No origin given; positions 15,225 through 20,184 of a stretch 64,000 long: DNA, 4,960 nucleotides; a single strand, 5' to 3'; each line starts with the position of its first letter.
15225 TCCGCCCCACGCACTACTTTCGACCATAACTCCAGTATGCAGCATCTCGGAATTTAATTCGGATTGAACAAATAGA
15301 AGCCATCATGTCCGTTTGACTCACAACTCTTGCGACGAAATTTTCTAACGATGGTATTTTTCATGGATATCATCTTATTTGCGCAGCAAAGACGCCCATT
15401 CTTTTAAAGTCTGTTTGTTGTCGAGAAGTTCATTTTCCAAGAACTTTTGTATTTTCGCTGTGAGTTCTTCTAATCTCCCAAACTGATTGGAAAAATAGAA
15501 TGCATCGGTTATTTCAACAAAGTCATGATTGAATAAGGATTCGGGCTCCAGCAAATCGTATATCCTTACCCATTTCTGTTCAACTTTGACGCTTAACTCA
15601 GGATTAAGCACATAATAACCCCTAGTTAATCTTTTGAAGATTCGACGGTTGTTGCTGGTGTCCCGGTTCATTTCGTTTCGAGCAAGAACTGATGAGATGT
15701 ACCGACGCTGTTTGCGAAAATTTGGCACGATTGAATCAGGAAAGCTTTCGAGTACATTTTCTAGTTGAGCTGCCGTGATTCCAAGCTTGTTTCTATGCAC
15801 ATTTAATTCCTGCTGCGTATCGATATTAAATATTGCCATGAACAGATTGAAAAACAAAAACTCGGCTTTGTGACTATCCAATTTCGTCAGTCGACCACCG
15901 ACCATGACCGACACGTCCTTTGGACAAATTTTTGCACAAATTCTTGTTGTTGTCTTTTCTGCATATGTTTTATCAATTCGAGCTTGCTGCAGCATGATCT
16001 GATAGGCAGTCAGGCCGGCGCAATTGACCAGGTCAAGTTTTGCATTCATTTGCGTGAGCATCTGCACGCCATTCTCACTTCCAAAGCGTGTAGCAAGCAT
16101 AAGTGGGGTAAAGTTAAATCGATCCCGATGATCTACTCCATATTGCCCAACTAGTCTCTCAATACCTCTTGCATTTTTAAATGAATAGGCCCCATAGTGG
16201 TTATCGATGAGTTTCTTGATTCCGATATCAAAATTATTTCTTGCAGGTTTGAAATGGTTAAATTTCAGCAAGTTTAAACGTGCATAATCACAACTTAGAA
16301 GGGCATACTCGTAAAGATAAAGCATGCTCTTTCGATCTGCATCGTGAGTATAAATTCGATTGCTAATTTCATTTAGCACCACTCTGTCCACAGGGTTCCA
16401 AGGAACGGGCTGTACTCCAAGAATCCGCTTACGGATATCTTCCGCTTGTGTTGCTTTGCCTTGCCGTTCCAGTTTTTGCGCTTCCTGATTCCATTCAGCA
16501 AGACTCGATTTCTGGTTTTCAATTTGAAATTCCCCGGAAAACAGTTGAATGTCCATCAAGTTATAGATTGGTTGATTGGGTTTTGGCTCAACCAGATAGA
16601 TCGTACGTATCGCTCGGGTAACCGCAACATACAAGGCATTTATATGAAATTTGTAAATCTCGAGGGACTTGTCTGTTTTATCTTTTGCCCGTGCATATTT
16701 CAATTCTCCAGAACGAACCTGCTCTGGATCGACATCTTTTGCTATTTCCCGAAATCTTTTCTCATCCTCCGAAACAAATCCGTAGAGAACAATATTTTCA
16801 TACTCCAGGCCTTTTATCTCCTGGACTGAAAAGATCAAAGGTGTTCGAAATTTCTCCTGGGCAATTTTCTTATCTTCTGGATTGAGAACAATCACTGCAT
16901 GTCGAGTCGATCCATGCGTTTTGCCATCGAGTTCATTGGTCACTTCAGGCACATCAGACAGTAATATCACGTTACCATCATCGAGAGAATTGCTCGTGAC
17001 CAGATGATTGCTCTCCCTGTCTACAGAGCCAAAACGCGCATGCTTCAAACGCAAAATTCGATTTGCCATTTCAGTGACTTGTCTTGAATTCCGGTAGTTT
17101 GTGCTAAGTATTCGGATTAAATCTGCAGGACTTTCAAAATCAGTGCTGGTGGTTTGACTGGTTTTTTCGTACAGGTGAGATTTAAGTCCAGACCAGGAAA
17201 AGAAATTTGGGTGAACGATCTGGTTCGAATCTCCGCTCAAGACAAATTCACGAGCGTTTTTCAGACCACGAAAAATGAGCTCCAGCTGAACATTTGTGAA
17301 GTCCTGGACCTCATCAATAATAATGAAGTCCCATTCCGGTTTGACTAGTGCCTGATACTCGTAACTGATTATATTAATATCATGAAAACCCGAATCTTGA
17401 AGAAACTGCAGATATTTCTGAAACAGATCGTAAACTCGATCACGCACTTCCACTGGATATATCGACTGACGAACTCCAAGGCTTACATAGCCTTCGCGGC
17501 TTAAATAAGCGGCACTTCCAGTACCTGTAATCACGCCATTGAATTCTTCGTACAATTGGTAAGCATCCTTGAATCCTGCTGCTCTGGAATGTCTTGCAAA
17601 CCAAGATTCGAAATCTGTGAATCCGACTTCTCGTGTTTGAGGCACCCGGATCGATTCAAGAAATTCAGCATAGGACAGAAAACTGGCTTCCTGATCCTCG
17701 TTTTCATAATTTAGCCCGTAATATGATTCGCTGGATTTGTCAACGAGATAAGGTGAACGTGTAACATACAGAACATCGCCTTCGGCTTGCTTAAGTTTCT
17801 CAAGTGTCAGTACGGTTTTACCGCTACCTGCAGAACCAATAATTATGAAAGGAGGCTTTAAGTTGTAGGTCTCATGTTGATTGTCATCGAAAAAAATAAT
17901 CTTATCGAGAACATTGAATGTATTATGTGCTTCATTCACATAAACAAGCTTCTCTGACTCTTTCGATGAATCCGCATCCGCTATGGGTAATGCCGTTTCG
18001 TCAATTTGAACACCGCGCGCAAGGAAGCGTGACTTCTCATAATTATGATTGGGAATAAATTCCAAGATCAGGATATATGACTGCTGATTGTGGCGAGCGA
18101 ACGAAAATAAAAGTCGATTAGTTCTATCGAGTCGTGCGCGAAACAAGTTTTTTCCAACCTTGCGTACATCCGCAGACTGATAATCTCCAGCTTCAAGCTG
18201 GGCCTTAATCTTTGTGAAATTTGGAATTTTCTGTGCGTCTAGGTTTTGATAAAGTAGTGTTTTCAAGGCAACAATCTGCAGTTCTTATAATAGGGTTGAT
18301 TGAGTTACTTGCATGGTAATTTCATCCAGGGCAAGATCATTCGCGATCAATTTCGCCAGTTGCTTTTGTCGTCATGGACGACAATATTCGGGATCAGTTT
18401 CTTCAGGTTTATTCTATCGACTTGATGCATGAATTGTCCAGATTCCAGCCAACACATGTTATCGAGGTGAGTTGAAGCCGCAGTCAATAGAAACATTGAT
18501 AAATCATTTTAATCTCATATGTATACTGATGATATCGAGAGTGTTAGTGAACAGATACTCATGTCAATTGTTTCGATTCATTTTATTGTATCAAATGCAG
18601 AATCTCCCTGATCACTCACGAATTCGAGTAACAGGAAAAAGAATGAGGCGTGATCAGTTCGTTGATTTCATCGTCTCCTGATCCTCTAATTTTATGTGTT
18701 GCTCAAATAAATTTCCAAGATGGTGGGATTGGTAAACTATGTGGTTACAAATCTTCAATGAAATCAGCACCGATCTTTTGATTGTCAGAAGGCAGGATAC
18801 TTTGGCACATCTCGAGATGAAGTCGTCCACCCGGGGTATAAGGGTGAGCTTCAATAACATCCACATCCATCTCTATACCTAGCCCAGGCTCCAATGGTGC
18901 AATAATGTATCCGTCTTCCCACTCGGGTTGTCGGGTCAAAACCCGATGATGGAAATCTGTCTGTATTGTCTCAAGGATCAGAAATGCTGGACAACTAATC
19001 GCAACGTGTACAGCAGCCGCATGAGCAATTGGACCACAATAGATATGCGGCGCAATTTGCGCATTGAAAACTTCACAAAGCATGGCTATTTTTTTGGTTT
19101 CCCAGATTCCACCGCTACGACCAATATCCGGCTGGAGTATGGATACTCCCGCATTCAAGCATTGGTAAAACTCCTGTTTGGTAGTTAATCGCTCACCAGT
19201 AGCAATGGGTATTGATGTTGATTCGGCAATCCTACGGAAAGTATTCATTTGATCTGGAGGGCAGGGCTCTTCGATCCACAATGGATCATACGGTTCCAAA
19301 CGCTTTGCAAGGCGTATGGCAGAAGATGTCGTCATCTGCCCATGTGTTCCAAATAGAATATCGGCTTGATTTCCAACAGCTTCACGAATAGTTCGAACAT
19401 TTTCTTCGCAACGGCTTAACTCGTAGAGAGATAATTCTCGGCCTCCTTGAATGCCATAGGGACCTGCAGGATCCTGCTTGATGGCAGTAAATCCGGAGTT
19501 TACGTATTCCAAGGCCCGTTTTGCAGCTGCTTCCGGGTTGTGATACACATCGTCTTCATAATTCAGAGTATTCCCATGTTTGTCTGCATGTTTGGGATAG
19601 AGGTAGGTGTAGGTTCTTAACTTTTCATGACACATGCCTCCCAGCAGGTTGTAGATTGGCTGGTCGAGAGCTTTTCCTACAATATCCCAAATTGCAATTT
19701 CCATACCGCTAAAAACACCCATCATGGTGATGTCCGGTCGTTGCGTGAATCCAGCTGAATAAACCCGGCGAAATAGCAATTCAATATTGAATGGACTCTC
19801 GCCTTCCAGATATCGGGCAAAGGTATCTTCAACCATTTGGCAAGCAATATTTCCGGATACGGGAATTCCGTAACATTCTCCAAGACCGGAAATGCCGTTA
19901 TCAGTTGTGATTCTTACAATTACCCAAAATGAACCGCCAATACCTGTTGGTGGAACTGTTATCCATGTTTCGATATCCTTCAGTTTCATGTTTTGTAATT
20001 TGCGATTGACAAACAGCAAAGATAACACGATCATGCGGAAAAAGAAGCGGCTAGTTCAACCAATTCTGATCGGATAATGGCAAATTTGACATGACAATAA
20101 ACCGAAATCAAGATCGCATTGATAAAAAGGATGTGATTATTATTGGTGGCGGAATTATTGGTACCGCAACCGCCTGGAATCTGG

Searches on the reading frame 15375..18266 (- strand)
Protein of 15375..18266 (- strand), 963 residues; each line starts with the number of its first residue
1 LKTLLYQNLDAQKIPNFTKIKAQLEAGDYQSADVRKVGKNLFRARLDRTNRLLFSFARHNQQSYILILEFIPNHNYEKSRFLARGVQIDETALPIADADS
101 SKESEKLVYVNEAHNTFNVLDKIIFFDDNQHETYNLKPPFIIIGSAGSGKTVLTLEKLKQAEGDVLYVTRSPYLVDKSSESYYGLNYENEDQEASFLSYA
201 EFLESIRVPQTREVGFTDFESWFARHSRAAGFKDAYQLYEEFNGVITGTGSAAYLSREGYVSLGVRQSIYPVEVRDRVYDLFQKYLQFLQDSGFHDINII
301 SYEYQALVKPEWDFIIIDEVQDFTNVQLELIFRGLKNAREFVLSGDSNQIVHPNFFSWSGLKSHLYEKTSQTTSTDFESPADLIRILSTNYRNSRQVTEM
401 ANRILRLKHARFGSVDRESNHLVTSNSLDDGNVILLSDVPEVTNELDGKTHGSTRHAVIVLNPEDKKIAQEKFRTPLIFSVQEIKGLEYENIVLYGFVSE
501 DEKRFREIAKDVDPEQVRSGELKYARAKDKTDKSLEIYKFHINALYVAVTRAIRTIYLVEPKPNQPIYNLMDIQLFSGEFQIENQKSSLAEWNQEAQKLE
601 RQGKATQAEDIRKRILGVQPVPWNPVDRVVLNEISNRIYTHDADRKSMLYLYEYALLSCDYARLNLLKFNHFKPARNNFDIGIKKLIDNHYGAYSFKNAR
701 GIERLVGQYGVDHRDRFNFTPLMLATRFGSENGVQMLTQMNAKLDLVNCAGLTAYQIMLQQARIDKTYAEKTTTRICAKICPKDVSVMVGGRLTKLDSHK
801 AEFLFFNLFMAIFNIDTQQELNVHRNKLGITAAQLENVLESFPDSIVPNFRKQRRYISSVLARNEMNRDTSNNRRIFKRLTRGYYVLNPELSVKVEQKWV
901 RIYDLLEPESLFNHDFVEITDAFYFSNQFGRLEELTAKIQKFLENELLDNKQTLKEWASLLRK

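Call 55: search_protein_families(library=pfam, proteins=[window:15375-18266:-], max_evalue=0.00001)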
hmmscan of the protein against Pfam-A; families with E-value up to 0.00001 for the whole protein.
window:15375-18266:- (963 aa): 2 families
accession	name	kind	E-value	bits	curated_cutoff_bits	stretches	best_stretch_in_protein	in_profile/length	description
PF00580.27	UvrD-helicase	-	1.3e-07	32.1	23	0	301-368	202-265/271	UvrD/REP helicase N-terminal domain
PF13245.12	AAA_19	-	6.2e-06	26.9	25.1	0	308-351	87-130/134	AAA domain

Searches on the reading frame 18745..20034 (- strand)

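Call 55: search_protein_families(library=pfam, proteins=[window:18745-20034:-], max_evalue=0.00001)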
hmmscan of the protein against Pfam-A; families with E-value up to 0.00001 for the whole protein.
window:18745-20034:- (429 aa): 2 families
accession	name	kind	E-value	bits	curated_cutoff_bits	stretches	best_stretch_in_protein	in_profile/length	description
PF13378.12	MR_MLE_C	-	8.9e-61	205.8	29.4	1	170-392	2-218/219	Enolase C-terminal domain-like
PF02746.21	MR_MLE_N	-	4.7e-14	53.1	22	1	36-132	27-117/117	Mandelate racemase / muconate lactonizing enzyme, N-terminal domain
